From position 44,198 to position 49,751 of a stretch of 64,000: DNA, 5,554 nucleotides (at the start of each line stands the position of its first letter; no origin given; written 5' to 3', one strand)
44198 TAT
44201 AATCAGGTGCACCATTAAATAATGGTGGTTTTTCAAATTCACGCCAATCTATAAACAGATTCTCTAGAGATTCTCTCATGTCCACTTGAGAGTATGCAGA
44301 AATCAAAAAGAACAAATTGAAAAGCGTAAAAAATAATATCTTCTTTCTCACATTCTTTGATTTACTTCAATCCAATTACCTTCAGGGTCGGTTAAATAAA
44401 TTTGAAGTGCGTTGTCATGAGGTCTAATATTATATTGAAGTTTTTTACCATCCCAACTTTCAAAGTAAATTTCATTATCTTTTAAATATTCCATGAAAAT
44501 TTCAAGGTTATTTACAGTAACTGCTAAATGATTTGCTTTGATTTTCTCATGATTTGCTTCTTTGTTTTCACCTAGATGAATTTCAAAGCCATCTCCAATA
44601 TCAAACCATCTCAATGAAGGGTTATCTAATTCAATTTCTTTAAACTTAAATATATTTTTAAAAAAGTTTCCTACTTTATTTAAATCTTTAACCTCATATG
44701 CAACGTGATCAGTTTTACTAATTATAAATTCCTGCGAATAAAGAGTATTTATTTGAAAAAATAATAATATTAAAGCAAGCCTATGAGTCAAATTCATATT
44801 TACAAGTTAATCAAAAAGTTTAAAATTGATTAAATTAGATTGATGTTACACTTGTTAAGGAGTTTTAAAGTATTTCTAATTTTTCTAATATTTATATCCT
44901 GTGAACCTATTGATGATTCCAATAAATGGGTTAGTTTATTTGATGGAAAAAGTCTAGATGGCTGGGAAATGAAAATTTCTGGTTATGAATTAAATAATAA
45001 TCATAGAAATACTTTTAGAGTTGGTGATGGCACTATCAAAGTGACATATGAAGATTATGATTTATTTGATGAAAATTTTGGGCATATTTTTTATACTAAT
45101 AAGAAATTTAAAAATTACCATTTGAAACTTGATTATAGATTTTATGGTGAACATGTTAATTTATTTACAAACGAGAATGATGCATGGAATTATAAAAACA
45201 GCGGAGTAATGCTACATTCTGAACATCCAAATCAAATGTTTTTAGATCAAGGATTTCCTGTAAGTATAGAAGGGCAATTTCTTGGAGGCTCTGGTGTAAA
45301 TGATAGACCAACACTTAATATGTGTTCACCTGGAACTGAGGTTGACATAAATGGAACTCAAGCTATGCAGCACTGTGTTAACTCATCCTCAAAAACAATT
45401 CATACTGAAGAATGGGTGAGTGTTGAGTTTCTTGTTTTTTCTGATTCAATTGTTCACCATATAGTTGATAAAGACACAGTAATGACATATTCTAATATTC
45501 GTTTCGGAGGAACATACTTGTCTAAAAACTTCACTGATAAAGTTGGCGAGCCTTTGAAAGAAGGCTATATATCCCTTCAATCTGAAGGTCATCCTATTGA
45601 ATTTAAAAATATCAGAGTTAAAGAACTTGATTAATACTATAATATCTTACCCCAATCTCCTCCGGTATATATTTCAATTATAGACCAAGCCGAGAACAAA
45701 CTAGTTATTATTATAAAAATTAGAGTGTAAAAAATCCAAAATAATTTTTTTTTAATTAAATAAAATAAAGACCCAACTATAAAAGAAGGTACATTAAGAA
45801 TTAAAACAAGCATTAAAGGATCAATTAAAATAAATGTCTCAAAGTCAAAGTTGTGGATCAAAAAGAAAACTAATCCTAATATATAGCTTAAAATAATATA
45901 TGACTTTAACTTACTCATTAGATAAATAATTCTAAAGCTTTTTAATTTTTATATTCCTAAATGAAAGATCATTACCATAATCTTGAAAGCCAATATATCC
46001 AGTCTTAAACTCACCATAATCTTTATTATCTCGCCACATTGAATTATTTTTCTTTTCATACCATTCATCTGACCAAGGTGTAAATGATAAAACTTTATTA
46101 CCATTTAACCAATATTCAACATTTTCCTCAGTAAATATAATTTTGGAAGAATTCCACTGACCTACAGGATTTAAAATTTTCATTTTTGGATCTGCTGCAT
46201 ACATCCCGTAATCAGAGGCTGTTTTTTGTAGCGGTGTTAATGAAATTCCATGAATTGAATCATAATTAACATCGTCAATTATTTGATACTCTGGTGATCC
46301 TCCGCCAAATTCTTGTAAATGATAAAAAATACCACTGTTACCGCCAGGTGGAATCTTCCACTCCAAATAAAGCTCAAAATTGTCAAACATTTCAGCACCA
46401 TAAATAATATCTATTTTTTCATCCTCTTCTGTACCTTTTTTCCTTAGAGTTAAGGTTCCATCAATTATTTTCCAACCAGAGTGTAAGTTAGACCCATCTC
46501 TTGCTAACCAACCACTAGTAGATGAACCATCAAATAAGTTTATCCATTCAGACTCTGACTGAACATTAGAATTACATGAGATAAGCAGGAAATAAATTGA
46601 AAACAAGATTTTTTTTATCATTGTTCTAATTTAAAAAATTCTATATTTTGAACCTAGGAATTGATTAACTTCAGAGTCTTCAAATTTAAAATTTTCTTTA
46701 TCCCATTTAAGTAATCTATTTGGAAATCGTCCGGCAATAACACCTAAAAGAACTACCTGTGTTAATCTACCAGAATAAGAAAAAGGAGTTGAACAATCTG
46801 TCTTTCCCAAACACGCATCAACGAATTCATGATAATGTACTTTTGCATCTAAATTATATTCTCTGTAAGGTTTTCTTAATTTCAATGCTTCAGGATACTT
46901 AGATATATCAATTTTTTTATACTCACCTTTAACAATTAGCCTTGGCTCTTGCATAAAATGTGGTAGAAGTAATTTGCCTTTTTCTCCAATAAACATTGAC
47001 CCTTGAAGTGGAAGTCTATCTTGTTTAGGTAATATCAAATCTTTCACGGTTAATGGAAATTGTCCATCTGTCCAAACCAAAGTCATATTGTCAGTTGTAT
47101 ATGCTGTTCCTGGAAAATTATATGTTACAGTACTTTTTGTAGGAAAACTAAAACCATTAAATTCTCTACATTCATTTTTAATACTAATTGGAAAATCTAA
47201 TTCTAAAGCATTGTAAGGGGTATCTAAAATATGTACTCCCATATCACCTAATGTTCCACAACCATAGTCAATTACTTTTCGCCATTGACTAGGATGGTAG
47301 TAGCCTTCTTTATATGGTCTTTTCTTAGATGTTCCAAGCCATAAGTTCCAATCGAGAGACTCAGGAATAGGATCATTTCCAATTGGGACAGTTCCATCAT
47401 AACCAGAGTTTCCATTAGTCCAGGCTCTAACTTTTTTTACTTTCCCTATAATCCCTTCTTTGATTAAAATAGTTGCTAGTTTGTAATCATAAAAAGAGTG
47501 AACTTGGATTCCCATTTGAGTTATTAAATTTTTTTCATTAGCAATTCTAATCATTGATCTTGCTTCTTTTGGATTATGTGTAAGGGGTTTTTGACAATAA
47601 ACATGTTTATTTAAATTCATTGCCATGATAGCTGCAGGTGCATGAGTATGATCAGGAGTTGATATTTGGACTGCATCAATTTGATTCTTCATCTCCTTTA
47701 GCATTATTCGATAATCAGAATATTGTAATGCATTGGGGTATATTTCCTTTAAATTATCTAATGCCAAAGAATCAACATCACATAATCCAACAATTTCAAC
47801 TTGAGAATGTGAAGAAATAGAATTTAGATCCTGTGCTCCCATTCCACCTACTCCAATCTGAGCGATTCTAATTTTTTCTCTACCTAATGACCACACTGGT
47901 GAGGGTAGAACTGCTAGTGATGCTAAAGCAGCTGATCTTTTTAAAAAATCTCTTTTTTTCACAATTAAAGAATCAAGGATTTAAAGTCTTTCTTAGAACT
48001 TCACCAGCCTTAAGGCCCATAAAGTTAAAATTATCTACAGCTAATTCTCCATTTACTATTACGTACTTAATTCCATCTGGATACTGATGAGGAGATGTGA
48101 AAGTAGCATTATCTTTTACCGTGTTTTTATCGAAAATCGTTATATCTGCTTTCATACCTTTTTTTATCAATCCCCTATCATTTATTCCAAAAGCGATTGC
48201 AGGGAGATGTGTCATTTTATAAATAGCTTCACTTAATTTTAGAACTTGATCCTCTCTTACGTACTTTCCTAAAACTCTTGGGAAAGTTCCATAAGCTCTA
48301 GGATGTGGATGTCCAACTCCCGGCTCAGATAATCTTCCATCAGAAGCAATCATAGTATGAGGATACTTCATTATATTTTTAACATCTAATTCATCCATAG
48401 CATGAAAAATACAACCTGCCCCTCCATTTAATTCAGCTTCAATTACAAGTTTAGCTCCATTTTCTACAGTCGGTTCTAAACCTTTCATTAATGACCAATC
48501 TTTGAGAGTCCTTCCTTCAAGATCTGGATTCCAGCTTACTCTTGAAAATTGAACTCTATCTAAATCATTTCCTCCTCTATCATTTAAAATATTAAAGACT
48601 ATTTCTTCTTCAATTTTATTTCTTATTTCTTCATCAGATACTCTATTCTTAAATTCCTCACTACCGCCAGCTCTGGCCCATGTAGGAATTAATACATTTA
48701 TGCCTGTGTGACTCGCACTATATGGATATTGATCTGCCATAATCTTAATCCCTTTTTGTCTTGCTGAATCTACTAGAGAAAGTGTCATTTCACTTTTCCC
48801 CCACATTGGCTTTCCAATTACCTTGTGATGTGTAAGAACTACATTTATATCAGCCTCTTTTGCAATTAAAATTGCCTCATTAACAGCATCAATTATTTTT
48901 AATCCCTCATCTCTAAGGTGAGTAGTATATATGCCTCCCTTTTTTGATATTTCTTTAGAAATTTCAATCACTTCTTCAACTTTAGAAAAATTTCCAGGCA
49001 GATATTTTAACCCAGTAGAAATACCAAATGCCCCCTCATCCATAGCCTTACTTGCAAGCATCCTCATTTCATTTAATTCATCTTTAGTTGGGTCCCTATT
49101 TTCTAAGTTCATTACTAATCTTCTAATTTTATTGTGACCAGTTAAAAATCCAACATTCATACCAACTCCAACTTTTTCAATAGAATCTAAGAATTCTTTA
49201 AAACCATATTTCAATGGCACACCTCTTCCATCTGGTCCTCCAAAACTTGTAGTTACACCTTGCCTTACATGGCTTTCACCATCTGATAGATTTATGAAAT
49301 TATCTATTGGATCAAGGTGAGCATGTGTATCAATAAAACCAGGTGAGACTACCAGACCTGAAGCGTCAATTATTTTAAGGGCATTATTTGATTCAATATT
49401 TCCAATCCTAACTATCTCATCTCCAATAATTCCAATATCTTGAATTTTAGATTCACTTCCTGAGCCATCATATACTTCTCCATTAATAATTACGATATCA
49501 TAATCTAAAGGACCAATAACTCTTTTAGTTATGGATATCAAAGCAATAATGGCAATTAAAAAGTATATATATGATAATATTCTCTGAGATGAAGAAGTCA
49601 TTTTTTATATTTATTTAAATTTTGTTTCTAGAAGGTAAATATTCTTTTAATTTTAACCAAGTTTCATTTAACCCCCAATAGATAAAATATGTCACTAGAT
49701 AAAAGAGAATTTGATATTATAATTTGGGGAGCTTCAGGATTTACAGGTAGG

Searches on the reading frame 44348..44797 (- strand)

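Call 67: search_protein_families(library=pfam, proteins=[window:44348-44797:-], max_evalue=0.0001)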
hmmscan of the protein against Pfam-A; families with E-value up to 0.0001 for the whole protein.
window:44348-44797:- (149 aa): 1 family
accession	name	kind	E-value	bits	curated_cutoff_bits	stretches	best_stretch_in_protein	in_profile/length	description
PF00903.31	Glyoxalase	-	5.9e-07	30.3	20.6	1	30-145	3-121/121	Glyoxalase/Bleomycin resistance protein/Dioxygenase superfamily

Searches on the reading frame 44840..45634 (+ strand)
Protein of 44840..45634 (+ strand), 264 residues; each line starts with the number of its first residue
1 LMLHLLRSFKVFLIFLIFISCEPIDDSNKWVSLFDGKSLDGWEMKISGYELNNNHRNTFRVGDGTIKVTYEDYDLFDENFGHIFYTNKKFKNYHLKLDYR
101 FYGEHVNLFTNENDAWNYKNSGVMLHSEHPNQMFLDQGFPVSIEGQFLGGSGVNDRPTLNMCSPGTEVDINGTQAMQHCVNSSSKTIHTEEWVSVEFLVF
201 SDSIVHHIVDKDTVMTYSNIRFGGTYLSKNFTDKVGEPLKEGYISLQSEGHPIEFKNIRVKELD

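Call 67: search_protein_families(library=pfam, proteins=[window:44840-45634:+], max_evalue=0.0001)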
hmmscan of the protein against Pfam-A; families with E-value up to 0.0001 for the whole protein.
window:44840-45634:+ (264 aa): 1 family
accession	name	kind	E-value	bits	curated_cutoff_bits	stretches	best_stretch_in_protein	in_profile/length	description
PF06439.18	3keto-disac_hyd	-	5.2e-30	105.3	26.8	1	29-261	1-187/187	3-keto-disaccharide hydrolase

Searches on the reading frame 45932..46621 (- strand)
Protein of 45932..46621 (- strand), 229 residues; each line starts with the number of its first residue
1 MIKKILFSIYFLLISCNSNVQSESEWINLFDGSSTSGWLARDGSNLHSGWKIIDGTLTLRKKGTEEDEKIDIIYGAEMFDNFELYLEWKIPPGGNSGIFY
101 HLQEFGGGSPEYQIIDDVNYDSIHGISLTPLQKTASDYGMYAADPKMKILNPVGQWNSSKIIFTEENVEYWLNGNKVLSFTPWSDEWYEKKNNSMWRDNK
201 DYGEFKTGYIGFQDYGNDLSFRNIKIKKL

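Call 67: search_protein_families(library=pfam, proteins=[window:45932-46621:-], max_evalue=0.0001)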
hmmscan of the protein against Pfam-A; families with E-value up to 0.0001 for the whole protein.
window:45932-46621:- (229 aa): 1 family
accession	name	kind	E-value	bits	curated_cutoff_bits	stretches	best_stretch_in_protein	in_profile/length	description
PF06439.18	3keto-disac_hyd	-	1.2e-40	140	26.8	1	25-227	1-187/187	3-keto-disaccharide hydrolase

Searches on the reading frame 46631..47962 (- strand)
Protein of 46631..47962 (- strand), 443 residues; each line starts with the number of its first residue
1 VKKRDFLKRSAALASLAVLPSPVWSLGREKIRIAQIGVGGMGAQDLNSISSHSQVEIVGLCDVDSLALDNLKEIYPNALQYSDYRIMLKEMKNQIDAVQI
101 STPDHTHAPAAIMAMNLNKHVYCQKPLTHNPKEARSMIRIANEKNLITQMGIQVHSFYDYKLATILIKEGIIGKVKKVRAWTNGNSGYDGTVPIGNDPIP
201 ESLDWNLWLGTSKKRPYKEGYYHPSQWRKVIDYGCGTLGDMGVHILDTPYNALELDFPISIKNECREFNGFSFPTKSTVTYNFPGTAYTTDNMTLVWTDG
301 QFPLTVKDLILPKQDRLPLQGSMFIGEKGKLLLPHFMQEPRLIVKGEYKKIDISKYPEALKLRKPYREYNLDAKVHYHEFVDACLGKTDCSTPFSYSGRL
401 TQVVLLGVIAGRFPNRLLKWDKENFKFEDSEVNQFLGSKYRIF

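Call 85: search_protein_families(library=pfam, proteins=[window:46631-47962:-], max_evalue=0.0001)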
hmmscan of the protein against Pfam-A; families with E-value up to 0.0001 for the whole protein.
window:46631-47962:- (443 aa): 2 families
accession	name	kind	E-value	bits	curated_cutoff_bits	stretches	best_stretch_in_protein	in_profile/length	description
PF01408.29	GFO_IDH_MocA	-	5.4e-20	72.7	24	1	31-151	1-119/120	Oxidoreductase family, NAD-binding Rossmann fold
PF19051.5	GFO_IDH_MocA_C2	-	1.5e-11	44.7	23.3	1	188-263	37-113/254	Oxidoreductase family, C-terminal alpha/beta domain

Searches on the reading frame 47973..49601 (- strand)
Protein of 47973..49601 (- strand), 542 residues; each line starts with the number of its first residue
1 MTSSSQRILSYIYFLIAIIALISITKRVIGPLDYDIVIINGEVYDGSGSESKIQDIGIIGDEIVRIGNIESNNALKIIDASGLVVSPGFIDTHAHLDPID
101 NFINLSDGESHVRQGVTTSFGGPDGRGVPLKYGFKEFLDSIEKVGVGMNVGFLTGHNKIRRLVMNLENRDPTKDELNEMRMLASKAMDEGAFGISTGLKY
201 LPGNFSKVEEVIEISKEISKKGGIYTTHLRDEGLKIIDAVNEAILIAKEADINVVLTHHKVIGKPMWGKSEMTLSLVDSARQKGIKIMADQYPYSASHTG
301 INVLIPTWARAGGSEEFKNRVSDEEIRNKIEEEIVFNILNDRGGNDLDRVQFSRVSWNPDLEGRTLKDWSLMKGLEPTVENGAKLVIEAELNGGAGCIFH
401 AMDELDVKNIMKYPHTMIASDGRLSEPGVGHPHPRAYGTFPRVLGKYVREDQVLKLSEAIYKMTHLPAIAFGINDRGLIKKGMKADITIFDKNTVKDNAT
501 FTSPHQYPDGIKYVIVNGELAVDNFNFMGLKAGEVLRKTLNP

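Call 86: search_protein_families(library=pfam, proteins=[window:47973-49601:-], max_evalue=0.0001)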
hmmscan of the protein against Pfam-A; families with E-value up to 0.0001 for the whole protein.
window:47973-49601:- (542 aa): 2 families
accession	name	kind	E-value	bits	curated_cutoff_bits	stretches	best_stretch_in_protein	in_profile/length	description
PF07969.17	Amidohydro_3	-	3e-24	86.8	29.7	2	407-520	359-470/472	Amidohydrolase family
PF01979.26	Amidohydro_1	-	9.1e-15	55.2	25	1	447-520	275-344/345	Amidohydrolase family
